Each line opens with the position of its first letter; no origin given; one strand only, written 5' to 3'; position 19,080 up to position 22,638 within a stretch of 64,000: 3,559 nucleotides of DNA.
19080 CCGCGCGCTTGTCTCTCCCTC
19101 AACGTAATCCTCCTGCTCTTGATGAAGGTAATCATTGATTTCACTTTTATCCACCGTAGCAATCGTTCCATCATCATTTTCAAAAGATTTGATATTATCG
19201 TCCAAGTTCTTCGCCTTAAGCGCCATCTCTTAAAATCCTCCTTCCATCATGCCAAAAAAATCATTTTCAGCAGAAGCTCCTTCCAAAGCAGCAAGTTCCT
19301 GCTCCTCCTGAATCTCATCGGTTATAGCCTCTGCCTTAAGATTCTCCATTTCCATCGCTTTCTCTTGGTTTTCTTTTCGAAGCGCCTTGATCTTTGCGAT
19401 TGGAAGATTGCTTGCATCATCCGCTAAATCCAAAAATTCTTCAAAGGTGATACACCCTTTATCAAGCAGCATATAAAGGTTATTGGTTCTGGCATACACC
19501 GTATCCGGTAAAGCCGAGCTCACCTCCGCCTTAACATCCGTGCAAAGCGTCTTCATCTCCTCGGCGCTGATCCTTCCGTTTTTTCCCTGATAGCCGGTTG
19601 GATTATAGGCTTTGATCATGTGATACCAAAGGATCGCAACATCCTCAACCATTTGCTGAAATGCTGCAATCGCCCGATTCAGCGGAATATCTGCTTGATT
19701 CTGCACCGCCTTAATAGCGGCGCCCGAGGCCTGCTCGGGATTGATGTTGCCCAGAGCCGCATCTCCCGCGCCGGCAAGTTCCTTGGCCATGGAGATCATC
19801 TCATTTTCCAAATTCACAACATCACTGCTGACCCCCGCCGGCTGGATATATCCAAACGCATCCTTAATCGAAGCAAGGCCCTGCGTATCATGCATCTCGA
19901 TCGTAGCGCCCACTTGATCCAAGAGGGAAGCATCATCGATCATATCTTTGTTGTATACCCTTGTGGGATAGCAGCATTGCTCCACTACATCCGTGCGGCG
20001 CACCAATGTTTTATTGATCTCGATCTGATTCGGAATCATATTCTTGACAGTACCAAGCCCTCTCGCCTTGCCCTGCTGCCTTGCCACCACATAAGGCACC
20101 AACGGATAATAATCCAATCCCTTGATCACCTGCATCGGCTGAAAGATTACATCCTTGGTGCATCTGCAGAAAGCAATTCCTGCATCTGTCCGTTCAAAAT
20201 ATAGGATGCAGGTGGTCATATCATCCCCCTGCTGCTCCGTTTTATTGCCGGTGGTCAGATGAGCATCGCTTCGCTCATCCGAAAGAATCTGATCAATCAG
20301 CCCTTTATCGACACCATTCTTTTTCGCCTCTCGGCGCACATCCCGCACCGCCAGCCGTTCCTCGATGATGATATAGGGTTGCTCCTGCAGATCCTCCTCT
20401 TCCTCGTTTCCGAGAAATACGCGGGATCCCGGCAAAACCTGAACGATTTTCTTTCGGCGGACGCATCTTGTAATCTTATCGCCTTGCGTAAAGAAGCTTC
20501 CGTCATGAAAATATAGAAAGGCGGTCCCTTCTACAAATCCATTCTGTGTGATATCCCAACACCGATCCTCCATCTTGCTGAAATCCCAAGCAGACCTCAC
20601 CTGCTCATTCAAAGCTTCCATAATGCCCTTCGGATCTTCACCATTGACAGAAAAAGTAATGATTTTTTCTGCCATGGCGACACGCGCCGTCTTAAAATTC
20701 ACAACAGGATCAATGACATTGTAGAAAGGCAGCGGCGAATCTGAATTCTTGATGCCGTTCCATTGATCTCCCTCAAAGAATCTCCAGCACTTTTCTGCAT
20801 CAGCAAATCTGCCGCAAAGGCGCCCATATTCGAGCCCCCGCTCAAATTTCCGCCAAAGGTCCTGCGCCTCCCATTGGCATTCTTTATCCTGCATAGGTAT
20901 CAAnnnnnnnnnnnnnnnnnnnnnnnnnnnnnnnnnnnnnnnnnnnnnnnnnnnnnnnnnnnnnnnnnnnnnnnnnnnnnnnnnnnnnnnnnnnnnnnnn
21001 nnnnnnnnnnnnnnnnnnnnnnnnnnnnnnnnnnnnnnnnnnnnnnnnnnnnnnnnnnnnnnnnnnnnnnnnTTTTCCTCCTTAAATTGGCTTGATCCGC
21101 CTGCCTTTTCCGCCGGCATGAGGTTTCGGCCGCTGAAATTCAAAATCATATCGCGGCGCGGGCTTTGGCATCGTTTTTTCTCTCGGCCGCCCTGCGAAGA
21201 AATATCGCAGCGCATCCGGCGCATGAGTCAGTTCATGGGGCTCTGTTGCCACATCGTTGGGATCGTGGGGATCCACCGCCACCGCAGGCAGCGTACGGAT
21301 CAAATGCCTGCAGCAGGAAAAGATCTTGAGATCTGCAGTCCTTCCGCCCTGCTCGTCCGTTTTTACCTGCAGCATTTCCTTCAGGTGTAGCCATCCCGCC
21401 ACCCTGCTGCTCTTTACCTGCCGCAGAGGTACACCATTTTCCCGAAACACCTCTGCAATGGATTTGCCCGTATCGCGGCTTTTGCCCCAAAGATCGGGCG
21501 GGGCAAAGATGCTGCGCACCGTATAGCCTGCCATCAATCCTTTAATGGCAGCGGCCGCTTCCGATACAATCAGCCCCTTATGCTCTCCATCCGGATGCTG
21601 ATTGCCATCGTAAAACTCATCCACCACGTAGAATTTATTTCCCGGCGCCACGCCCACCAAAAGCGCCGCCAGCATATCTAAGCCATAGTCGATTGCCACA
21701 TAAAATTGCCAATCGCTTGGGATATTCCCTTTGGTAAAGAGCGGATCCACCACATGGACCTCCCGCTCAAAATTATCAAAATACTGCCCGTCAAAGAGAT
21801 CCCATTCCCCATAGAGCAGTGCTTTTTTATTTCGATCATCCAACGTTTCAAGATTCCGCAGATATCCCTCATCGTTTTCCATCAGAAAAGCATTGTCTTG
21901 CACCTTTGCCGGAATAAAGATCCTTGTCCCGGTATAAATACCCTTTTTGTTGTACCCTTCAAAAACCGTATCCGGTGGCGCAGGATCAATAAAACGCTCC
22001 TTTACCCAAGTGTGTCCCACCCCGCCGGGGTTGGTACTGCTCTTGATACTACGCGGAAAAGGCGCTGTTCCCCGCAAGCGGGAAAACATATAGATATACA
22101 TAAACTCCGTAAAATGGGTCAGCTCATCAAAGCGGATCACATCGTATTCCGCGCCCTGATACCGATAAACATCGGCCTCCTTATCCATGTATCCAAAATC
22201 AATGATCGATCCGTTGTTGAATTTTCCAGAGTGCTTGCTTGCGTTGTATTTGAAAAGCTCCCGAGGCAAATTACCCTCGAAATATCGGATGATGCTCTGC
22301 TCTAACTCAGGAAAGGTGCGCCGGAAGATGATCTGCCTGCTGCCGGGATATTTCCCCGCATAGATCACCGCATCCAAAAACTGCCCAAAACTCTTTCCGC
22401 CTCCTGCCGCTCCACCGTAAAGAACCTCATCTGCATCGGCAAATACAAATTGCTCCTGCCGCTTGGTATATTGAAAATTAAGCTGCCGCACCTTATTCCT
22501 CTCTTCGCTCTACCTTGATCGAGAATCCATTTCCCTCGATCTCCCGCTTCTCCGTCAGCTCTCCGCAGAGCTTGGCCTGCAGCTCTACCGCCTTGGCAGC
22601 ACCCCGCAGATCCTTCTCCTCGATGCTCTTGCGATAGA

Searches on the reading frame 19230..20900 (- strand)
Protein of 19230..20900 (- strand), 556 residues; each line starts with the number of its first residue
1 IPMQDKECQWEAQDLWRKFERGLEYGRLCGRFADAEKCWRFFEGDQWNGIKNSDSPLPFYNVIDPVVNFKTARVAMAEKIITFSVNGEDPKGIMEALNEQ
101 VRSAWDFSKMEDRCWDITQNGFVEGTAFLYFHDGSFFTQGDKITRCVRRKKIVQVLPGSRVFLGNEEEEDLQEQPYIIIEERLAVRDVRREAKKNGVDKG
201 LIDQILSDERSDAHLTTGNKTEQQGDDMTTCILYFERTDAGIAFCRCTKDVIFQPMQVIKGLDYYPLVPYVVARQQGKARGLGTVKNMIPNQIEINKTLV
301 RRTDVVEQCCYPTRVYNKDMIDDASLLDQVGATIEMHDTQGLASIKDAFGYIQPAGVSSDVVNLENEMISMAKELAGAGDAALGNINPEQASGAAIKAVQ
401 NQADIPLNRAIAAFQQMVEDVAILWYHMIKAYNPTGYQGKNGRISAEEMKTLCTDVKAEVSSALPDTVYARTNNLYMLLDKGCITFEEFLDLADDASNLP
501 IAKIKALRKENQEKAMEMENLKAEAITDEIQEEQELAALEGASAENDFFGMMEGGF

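Call 65: search_protein_families(library=phrogs, proteins=[window:19230-20900:-], max_evalue=0.00001)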
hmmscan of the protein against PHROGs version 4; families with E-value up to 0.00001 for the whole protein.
window:19230-20900:- (556 aa): 1 family
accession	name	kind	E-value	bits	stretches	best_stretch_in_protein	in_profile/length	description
phrog_156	-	head and packaging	2.5e-21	76.8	1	264-432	293-460/681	portal protein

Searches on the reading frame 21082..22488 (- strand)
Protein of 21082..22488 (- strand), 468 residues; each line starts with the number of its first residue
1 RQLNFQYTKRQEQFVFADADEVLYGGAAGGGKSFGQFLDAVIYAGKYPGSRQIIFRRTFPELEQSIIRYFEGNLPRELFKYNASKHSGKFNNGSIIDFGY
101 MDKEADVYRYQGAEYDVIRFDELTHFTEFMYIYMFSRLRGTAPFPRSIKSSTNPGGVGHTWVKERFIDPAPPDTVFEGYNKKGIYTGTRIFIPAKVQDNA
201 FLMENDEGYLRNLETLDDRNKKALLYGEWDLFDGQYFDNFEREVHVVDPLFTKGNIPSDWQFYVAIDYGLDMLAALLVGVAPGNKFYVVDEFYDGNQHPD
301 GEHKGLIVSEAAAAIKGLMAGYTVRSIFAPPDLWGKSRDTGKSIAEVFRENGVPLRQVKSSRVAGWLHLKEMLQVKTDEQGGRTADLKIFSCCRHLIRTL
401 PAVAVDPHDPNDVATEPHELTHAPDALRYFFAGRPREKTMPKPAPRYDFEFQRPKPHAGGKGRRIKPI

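Call 65: search_protein_families(library=phrogs, proteins=[window:21082-22488:-], max_evalue=0.00001)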
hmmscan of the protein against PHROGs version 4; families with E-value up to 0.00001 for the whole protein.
window:21082-22488:- (468 aa): 6 families
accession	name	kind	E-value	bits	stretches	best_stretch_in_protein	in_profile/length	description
phrog_979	-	head and packaging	2.9e-49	169.3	1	8-236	155-415/642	terminase large subunit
phrog_2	-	head and packaging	6.2e-36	125.5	1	5-442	264-597/807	terminase large subunit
phrog_9526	-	head and packaging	5.9e-16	59.7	1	10-155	13-166/280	terminase large subunit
phrog_3717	-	head and packaging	9.2e-11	42.7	1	9-272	13-262/277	terminase large subunit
phrog_10250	-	head and packaging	6.8e-07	30.2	1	222-431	11-212/228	terminase large subunit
phrog_5653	-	head and packaging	8e-06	26.7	0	227-434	1-180/199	terminase large subunit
